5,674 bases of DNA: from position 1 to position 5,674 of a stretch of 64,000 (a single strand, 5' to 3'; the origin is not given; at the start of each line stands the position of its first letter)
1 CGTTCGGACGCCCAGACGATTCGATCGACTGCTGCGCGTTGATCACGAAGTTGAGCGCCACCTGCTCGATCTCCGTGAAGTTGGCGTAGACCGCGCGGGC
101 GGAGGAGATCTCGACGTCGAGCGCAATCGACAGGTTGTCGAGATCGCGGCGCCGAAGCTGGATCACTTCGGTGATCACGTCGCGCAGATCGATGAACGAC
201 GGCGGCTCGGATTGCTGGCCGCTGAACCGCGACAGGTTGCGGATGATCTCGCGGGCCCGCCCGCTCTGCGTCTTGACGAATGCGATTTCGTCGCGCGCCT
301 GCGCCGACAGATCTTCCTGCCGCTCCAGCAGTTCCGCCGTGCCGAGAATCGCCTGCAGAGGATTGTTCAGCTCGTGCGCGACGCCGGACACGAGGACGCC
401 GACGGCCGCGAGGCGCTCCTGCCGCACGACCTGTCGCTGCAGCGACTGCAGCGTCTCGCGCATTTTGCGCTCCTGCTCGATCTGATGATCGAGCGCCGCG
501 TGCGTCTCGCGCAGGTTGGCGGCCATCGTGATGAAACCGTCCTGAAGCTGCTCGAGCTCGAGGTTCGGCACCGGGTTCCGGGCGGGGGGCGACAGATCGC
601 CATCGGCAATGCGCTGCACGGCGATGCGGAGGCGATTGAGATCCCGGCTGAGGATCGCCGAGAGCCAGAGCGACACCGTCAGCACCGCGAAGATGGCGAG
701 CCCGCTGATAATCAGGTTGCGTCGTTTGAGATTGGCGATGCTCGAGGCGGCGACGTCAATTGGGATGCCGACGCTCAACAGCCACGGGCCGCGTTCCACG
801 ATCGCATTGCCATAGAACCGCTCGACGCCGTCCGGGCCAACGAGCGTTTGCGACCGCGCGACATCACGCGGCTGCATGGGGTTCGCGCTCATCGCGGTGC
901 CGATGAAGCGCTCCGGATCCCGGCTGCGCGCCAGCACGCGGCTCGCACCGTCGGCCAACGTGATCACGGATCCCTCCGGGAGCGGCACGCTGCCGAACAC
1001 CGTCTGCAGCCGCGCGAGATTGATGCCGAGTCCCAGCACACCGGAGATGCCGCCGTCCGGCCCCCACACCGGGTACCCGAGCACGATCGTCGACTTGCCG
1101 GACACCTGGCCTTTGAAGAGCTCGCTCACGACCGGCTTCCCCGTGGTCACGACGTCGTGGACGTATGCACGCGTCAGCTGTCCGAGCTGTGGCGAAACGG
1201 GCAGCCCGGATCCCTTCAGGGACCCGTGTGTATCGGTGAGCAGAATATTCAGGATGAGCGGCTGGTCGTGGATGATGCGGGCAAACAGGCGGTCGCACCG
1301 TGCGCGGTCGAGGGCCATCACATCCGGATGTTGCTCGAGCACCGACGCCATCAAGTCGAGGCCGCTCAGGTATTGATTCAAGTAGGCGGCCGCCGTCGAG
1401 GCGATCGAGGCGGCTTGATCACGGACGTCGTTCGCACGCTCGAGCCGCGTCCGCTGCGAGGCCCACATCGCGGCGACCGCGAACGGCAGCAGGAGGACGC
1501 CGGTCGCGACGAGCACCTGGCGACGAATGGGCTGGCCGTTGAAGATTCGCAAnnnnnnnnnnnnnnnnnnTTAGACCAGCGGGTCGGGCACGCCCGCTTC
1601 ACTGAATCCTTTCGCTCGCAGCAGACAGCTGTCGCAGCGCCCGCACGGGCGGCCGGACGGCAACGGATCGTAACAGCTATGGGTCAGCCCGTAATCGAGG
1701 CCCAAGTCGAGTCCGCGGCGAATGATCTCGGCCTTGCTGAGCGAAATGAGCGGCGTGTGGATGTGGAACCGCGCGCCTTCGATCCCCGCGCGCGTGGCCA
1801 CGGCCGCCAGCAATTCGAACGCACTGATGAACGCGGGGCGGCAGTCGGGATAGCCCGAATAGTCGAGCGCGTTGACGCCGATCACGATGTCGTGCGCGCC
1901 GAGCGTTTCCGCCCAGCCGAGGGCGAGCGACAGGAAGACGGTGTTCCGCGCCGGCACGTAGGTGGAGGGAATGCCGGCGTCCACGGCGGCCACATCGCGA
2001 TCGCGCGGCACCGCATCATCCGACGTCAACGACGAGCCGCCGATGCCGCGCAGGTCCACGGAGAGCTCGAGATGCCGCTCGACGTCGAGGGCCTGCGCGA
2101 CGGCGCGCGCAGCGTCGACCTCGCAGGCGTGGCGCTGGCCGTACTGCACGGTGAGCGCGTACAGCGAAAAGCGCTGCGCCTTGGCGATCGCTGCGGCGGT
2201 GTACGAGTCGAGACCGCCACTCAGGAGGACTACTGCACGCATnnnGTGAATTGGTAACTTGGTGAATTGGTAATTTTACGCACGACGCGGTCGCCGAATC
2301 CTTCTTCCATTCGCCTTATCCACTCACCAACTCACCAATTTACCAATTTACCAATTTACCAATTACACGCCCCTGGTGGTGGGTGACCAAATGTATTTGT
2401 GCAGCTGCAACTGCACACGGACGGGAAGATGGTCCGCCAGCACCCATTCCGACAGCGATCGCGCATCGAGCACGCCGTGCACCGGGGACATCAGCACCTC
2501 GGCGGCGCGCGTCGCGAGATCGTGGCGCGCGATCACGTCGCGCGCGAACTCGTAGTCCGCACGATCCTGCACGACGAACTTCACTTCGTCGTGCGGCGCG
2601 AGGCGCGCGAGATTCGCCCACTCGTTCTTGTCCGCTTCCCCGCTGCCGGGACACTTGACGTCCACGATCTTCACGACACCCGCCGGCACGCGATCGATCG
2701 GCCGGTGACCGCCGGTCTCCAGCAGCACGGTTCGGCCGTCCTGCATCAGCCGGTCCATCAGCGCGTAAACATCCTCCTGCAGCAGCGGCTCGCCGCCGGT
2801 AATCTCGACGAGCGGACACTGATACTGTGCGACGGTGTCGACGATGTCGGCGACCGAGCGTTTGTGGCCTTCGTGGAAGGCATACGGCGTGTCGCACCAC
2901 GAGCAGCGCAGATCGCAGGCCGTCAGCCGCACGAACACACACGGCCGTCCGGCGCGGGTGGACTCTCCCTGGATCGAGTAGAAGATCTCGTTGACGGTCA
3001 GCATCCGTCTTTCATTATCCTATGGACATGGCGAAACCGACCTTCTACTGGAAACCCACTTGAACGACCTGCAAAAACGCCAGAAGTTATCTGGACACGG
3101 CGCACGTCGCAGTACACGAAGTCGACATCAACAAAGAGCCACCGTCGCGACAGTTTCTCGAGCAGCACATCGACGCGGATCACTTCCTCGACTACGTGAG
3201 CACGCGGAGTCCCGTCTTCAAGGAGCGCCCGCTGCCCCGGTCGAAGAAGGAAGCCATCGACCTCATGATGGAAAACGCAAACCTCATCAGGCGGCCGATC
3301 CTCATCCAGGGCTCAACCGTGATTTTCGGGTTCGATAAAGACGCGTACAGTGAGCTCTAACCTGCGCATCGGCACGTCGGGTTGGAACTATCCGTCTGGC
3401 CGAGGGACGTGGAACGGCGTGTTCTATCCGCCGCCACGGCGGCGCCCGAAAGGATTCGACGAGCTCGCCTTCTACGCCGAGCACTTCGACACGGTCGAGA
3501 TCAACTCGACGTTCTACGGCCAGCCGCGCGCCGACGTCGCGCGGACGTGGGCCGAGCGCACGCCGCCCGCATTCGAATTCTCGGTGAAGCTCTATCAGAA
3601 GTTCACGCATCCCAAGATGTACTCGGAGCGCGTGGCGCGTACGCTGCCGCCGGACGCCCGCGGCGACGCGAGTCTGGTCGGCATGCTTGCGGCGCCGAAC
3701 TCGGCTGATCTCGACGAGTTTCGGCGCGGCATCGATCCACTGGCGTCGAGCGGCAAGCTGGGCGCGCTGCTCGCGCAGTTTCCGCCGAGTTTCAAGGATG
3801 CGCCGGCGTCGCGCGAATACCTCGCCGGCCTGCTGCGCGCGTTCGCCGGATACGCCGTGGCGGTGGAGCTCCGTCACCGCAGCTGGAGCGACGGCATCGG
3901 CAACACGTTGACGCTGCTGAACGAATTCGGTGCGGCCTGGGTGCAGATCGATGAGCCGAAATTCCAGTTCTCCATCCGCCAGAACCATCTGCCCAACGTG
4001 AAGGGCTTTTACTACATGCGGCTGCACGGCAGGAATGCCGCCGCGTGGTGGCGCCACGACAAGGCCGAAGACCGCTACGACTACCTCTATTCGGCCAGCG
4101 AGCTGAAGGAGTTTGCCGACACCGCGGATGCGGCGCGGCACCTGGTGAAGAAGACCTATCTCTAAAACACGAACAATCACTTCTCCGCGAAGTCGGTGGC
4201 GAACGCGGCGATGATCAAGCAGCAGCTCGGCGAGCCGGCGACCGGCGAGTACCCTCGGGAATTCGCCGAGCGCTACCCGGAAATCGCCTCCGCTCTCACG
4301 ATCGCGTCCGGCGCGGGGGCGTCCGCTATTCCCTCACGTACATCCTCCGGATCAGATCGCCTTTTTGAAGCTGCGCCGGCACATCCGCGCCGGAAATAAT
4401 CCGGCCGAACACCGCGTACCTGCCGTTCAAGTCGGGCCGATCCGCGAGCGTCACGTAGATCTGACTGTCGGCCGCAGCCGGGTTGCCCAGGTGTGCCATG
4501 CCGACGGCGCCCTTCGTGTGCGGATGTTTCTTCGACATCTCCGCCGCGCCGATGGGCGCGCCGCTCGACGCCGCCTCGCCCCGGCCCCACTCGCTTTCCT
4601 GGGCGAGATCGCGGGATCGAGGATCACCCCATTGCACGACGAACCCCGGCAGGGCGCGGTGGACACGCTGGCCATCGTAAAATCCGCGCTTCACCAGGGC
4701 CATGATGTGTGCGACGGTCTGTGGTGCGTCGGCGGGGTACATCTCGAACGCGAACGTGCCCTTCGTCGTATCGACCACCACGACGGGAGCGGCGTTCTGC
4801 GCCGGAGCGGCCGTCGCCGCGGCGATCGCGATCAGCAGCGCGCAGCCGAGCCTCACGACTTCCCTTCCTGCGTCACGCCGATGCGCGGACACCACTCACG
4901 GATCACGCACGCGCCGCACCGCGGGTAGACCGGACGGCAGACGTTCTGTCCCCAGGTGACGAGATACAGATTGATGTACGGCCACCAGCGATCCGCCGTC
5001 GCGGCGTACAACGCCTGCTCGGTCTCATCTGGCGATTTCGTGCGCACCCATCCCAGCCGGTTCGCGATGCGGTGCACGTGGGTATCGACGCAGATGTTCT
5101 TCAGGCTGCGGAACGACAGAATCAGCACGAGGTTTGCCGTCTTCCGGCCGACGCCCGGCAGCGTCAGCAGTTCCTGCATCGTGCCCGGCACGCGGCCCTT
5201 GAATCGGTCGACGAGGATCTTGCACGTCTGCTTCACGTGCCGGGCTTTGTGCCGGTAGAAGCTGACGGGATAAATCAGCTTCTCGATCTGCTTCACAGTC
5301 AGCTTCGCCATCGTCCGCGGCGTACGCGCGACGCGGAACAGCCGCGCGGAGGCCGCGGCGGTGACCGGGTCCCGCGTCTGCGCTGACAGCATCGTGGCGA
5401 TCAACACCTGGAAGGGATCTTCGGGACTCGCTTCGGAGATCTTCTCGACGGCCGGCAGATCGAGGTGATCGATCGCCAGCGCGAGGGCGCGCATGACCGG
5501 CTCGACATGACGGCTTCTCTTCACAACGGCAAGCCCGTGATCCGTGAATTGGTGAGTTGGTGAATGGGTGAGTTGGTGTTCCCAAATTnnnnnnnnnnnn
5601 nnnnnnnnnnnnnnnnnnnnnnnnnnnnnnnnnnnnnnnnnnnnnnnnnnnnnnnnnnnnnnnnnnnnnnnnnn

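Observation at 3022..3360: Hidden ArsC/Spx/YffB-family gene with TGA at the CxxC cysteine: candidate selenoprotein (UxxC)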

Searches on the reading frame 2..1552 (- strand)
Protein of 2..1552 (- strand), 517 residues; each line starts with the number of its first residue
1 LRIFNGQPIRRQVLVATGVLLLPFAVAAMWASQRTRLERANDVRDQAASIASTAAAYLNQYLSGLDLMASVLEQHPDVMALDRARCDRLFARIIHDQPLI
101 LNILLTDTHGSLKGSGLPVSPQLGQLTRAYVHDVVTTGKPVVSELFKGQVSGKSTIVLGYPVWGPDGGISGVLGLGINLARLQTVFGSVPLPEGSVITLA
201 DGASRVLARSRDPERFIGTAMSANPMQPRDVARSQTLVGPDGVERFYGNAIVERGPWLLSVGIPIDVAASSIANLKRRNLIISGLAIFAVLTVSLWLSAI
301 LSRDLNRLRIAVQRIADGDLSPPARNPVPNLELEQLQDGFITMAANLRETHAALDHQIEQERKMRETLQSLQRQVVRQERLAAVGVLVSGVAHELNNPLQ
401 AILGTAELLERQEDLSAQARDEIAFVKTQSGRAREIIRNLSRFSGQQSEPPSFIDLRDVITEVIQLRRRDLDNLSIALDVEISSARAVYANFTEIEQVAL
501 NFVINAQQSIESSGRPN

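Call 62: search_protein_families(library=pfam, proteins=[window:2-1552:-], max_evalue=0.00001)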
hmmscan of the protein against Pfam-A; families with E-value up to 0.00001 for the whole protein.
window:2-1552:- (517 aa): 3 families
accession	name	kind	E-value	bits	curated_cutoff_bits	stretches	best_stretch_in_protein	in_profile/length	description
PF00512.31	HisKA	-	1.2e-11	44.9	26.9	1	387-444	5-61/66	His Kinase A (phospho-acceptor) domain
PF00672.30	HAMP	-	1.7e-08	35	25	1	296-349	1-53/53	HAMP domain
PF02743.24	dCache_1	-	7.4e-07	29.4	45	1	42-212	6-184/240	Cache domain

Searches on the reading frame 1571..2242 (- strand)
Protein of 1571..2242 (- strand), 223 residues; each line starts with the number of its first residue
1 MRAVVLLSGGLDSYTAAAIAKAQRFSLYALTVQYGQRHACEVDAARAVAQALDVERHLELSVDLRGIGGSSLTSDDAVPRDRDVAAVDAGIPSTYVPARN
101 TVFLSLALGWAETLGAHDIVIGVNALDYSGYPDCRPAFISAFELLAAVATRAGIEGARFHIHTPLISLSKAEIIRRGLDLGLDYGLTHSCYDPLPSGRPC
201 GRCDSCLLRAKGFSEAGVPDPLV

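Call 62: search_protein_families(library=pfam, proteins=[window:1571-2242:-], max_evalue=0.00001)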
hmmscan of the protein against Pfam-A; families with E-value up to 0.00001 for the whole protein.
window:1571-2242:- (223 aa): 2 families
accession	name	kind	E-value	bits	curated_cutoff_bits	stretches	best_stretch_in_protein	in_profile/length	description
PF06508.19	QueC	-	5.1e-71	238.9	22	1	2-216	1-209/210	Queuosine biosynthesis protein QueC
PF00733.27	Asn_synthase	-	5.7e-07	30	21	1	5-60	22-77/354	Asparagine synthase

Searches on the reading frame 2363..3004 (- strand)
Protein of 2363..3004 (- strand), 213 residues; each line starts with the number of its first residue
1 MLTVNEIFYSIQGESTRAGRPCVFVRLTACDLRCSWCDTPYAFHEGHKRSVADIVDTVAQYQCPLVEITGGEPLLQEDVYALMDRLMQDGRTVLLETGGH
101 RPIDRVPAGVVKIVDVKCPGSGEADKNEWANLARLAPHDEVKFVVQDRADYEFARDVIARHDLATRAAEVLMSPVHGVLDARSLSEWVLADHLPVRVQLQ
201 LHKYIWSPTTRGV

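Call 4: search_protein_families(library=pfam, proteins=[window:2363-3004:-], max_evalue=0.01)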
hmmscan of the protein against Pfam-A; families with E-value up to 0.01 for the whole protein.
window:2363-3004:- (213 aa): 2 families
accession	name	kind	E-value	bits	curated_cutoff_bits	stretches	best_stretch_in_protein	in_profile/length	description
PF04055.27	Radical_SAM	-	1.6e-10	41.9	29.5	1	28-103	5-91/166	Radical SAM superfamily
PF13353.11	Fer4_12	-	0.00084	20.1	22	1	12-98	2-91/137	4Fe-4S single cluster domain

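Call 78: search_protein_families(library=ncbifam, proteins=[window:2363-3004:-], max_evalue=0.00001)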
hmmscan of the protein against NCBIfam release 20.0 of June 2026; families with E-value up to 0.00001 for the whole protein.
window:2363-3004:- (213 aa): 15 families
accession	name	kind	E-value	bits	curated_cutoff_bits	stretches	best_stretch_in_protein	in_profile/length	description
TIGR04349.1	rSAM_QueE_gams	hypoth_equivalog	1.6e-81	273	300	1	2-208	1-206/210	7-carboxy-7-deazaguanine synthase QueE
TIGR03963.1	rSAM_QueE_Clost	equivalog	7.1e-52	176.3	260.1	1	3-213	2-219/219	putative 7-carboxy-7-deazaguanine synthase QueE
TIGR03365.1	Bsubt_queE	equivalog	3.4e-25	89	206.1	1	2-207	3-233/238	7-carboxy-7-deazaguanine synthase QueE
TIGR04322.1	rSAM_QueE_Ecoli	equivalog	1.5e-18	67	200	2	8-51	1-44/215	7-carboxy-7-deazaguanine synthase QueE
TIGR04508.1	queE_Cx14CxxC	equivalog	9.7e-15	55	240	1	3-142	2-156/208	7-carboxy-7-deazaguanine synthase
TIGR02495.1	NrdG2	equivalog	1.4e-08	34.3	131.15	1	21-102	17-102/193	anaerobic ribonucleoside-triphosphate reductase activating protein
TIGR04347.1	pseudo_SAM_Halo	equivalog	4.7e-07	29.4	525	1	18-99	35-121/390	TIGR04347 family pseudo-SAM/SPASM protein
TIGR03470.1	HpnH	equivalog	4.8e-07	29.1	225.05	1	27-97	35-107/318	adenosyl-hopene transferase HpnH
TIGR04054.1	rSAM_NirJ1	equivalog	6.9e-07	28.2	650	1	12-100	28-120/387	putative heme d1 biosynthesis radical SAM protein NirJ1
TIGR02666.1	moaA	equivalog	7e-07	28.5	284.05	1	29-89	19-86/336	GTP 3',8-cyclase MoaA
TIGR04051.1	rSAM_NirJ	equivalog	1.2e-06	27.8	515.45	1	28-101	10-87/354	heme d1 biosynthesis radical SAM protein NirJ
TIGR04546.1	rSAM_ahbC_deAc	equivalog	2.8e-06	26.4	650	1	20-111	38-133/390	12,18-didecarboxysiroheme deacetylase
TIGR02493.1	PFLA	equivalog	4.8e-06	26.1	231.75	1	24-118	19-123/235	pyruvate formate-lyase-activating protein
TIGR03962.1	mycofact_rSAM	equivalog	8.6e-06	25.1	265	0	26-104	17-99/339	mycofactocin radical SAM maturase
TIGR04545.1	rSAM_ahbD_hemeb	equivalog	9.9e-06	25.2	500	0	29-99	9-83/339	heme b synthase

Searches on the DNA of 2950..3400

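Call 80: search_rna_families(source=window, start=2950, end=3400, threshold=evalue, max_evalue=10)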
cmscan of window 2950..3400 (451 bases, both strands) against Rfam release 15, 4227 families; matches with E-value up to 10: 0.
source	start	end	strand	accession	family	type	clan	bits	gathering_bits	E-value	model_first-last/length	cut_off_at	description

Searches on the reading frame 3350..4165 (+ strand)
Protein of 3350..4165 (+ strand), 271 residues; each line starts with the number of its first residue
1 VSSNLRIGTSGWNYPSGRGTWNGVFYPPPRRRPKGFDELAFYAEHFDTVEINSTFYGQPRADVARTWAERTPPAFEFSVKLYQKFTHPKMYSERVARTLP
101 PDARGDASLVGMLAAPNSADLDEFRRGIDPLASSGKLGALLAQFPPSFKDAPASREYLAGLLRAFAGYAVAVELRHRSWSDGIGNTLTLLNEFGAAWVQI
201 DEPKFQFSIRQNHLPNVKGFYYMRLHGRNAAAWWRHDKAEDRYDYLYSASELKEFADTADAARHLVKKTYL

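Call 4: search_protein_families(library=pfam, proteins=[window:3350-4165:+], max_evalue=0.01)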
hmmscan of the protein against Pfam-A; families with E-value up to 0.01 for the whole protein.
window:3350-4165:+ (271 aa): 1 family
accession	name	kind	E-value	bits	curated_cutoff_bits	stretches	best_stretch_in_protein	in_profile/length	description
PF01904.24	DUF72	-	2.8e-50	171.8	25.3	1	36-270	9-196/217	Protein of unknown function DUF72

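Call 78: search_protein_families(library=ncbifam, proteins=[window:3350-4165:+], max_evalue=0.00001)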
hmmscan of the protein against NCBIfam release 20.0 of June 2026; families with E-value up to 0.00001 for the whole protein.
window:3350-4165:+ (271 aa): 1 family
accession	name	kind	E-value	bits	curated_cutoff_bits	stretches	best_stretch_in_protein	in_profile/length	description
NF007637.0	PRK10302.1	equivalog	5.5e-10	38.9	412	1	34-87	17-70/272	hypothetical protein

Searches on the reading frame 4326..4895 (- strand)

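Call 62: search_protein_families(library=pfam, proteins=[window:4326-4895:-], max_evalue=0.00001)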
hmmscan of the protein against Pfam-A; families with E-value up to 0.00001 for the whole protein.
window:4326-4895:- (189 aa): 1 family
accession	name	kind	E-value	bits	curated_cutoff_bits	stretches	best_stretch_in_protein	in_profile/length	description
PF00160.26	Pro_isomerase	-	2.9e-31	109.3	21.7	1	39-180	2-141/159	Cyclophilin type peptidyl-prolyl cis-trans isomerase/CLD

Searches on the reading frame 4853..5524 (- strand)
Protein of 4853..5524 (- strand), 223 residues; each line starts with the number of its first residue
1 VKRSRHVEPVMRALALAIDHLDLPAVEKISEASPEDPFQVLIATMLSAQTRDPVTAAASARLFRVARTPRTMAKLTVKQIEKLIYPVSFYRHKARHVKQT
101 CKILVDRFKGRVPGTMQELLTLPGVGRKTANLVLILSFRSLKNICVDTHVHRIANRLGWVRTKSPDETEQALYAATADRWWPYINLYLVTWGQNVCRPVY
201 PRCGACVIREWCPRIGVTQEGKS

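Call 62: search_protein_families(library=pfam, proteins=[window:4853-5524:-], max_evalue=0.00001)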
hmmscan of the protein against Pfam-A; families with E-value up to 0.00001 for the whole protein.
window:4853-5524:- (223 aa): 2 families
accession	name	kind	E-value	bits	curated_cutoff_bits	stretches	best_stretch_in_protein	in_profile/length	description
PF00730.31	HhH-GPD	-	6.7e-25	88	26.2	1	42-172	1-102/108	HhH-GPD superfamily base excision DNA repair protein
PF00633.29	HHH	-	6.1e-08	32.6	24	1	107-134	1-28/30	Helix-hairpin-helix motif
